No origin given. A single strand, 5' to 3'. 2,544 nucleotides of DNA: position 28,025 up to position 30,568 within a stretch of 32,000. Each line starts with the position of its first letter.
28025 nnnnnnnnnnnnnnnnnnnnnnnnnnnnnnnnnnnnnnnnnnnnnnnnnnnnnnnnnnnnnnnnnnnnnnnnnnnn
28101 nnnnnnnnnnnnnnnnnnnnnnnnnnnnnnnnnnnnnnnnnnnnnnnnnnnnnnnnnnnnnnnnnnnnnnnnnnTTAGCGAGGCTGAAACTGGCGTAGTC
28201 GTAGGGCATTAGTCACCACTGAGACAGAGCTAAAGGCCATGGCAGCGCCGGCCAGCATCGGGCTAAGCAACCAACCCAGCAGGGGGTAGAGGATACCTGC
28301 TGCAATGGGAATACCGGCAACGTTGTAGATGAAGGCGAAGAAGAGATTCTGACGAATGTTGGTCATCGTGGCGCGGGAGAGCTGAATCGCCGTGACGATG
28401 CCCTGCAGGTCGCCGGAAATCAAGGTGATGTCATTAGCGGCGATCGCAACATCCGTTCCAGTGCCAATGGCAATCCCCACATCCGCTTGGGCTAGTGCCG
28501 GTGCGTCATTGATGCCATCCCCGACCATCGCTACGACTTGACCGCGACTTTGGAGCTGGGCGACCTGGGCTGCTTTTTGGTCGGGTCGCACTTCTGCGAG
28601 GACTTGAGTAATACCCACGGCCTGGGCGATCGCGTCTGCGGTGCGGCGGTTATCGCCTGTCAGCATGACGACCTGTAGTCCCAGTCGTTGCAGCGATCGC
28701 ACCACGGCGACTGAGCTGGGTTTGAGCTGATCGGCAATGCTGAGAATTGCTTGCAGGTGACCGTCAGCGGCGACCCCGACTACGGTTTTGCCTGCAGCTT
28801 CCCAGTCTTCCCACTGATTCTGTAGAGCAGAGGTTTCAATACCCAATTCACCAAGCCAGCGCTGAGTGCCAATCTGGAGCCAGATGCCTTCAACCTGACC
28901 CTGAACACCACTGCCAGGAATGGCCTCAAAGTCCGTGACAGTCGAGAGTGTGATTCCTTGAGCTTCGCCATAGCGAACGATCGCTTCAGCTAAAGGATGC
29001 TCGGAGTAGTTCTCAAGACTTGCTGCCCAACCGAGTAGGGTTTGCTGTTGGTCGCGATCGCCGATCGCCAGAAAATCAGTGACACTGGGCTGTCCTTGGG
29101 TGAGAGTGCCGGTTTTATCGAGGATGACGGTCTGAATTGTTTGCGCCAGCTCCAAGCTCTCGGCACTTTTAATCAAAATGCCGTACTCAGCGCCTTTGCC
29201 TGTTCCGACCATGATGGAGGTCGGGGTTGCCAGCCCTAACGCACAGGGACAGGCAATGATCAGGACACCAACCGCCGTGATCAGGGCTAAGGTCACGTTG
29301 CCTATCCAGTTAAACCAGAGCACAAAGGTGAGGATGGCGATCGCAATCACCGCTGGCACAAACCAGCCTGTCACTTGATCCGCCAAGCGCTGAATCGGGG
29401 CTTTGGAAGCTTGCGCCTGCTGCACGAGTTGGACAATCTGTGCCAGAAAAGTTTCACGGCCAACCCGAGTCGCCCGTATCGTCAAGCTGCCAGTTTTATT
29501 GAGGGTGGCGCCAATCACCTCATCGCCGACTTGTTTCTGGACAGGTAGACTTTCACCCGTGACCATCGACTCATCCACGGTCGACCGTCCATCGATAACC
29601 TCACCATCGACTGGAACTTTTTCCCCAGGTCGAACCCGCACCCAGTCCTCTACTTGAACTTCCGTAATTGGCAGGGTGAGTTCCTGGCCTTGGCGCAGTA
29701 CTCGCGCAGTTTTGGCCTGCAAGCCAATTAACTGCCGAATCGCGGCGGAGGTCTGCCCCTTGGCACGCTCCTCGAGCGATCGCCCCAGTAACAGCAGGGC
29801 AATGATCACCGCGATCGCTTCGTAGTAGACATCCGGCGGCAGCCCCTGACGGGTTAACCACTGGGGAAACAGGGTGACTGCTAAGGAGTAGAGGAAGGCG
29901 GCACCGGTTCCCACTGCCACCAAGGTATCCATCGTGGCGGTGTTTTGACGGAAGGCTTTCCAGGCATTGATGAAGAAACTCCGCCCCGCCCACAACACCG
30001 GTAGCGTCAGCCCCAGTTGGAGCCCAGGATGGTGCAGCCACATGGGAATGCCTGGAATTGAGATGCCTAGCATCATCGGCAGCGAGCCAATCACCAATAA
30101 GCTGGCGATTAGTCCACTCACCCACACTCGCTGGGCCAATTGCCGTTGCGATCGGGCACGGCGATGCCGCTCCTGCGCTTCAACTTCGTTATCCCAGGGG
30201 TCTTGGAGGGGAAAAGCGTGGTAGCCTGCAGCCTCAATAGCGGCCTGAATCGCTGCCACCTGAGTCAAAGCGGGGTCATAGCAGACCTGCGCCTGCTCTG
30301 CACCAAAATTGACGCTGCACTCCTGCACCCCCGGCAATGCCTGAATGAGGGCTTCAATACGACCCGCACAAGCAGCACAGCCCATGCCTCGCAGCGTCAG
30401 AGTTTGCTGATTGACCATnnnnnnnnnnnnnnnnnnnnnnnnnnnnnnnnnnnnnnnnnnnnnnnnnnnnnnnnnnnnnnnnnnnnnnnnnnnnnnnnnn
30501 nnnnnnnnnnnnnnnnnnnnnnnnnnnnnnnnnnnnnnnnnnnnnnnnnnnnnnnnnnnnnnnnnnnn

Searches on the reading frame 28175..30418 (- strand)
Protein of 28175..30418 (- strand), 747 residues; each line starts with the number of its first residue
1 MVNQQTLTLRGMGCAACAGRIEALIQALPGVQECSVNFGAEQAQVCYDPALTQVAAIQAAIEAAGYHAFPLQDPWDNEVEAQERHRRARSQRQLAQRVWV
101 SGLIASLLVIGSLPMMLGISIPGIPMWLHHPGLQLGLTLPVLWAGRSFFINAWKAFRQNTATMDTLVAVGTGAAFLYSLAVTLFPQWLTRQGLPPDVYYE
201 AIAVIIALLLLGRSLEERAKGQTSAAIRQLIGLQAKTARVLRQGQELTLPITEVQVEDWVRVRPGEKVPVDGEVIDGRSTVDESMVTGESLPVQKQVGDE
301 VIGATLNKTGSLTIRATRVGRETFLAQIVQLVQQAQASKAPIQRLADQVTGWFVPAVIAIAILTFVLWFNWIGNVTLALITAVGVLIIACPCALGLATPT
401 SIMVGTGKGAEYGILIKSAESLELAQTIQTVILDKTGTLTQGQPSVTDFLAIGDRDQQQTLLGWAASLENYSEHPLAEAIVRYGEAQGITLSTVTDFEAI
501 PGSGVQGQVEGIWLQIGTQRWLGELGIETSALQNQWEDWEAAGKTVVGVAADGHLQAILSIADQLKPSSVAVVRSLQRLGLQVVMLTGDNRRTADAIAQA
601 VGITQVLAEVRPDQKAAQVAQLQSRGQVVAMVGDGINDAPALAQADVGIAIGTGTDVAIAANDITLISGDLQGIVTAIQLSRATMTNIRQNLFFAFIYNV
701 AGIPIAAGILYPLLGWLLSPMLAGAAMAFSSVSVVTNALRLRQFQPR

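Call 3: search_protein_families(library=pfam, proteins=[window:28175-30418:-], max_evalue=1)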
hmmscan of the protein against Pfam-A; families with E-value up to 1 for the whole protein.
window:28175-30418:- (747 aa): 5 families
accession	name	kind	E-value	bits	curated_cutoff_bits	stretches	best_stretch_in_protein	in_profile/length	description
PF00122.25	E1-E2_ATPase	-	2.8e-59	200.1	28.1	1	233-410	2-179/181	E1-E2 ATPase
PF00702.32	Hydrolase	-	2.7e-39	136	26.4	1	428-646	1-191/191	haloacid dehalogenase-like hydrolase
PF00403.32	HMA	-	1.6e-16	60.8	24.8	1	6-67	1-62/62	Heavy-metal-associated domain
PF08282.18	Hydrolase_3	-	8.7e-05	22.8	20.9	1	622-678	199-255/255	haloacid dehalogenase-like hydrolase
PF12710.13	HAD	-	0.0015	19.4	27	1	565-642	86-188/189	haloacid dehalogenase-like hydrolase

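Call 4: search_protein_families(library=ncbifam, proteins=[window:28175-30418:-], max_evalue=1)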
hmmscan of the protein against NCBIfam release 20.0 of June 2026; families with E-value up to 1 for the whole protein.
window:28175-30418:- (747 aa): 42 families (the best 25 are shown)
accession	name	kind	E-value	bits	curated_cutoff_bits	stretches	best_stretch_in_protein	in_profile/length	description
NF007952.0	PRK10671.1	equivalog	2.4e-212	707.5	1316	1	5-747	105-837/838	copper-exporting P-type ATPase CopA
TIGR01525.1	ATPase-IB_hvy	subfamily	2e-210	700.4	346.25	1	163-741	1-560/560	heavy metal translocating P-type ATPase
TIGR01511.1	ATPase-IB1_Cu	subfamily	1.5e-205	684.2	397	1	144-742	1-542/542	copper-translocating P-type ATPase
TIGR01512.1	ATPase-IB2_Cd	subfamily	4.2e-123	411.7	313.5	2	202-496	21-295/494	cadmium family heavy metal-translocating P-type ATPase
NF008262.1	PRK11033.1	equivalog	8.6e-119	398.1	1005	2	202-743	198-729/731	zinc/cadmium/mercury/lead-transporting ATPase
NF033775.1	P_type_ZntA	exception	6.9e-104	348.6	1240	2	202-742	203-729/732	Zn(II)/Cd(II)/Pb(II) translocating P-type ATPase ZntA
TIGR01494.1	ATPase_P-type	subfamily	4.1e-91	305.8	62.3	2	530-710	292-465/478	HAD-IC family P-type ATPase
TIGR01497.1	kdpB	equivalog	1e-62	212.2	527.9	1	174-681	41-563/675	potassium-transporting ATPase subunit KdpB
TIGR01647.1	ATPase-IIIA_H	equivalog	5e-57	193.6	615.5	2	199-606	55-484/755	plasma-membrane proton-efflux P-type ATPase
NF010609.0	PRK14010.1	equivalog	1.7e-53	181.9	1323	1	174-668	41-546/673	K(+)-transporting ATPase subunit B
TIGR01517.1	ATPase-IIB_Ca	equivalog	2.4e-49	168.3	507.05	3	222-450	141-382/882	calcium-translocating P-type ATPase, PMCA-type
TIGR01116.1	ATPase-IIA1_Ca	equivalog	6e-36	123.9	703.4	2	557-697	459-614/799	calcium-translocating P-type ATPase, SERCA-type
TIGR01522.1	ATPase-IIA2_Ca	equivalog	8e-35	119.8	798.3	3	606-705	567-667/854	calcium-transporting P-type ATPase, PMR1-type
TIGR01657.1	P-ATPase-V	hypoth_equivalog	2.9e-33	114.5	618.25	4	604-685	780-859/1055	ATP13A2 family polyamine export P-type ATPase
TIGR01106.1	ATPase-IIC_X-K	subfamily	3.4e-32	111.3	946.1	3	606-703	663-761/997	Na,H/K antiporter P-type ATPase subunit alpha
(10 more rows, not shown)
